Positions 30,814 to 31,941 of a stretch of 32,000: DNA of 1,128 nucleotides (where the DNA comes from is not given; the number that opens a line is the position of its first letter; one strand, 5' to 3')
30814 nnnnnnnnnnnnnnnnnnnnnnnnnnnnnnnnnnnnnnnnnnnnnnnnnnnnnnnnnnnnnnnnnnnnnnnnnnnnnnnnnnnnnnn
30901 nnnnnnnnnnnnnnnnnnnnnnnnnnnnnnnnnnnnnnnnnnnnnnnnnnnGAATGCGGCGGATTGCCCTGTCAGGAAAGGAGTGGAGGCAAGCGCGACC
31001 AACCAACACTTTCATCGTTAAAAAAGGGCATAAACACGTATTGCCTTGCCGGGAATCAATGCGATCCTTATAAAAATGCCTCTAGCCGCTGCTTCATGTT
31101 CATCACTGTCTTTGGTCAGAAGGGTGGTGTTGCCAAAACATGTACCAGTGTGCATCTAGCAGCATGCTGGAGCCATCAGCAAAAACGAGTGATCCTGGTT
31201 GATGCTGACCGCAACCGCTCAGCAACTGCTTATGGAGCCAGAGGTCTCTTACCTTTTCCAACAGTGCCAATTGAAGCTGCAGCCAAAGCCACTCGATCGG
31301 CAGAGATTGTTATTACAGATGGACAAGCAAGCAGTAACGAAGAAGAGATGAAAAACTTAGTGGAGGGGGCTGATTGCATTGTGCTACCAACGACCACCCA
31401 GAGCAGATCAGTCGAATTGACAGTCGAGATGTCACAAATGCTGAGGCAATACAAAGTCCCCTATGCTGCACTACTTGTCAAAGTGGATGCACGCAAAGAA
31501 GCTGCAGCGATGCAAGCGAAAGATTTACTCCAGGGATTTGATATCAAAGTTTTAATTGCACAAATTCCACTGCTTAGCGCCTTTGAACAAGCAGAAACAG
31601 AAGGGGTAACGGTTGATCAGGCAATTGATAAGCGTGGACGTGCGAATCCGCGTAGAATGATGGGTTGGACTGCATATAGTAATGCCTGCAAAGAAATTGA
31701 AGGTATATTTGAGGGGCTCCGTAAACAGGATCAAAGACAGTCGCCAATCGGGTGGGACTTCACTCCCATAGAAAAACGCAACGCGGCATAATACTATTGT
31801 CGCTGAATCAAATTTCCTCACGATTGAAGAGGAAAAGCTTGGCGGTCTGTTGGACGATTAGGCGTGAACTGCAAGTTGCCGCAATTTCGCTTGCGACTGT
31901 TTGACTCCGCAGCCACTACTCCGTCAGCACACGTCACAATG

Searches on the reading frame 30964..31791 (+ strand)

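Call 46: search_protein_families(library=pfam, proteins=[window:30964-31791:+], max_evalue=0.001)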
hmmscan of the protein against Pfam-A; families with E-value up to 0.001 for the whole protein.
window:30964-31791:+ (275 aa): 3 families
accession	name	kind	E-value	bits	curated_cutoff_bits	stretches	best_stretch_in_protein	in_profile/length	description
PF01656.29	CbiA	-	4.1e-12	46.6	25.4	1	47-216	1-124/125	CobQ/CobB/MinD/ParA nucleotide binding domain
PF13614.12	AAA_31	-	1.3e-10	42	27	1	46-100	3-47/177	AAA domain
PF10609.15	ParA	-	0.00011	22.2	27.1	1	46-82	5-41/246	NUBPL iron-transfer P-loop NTPase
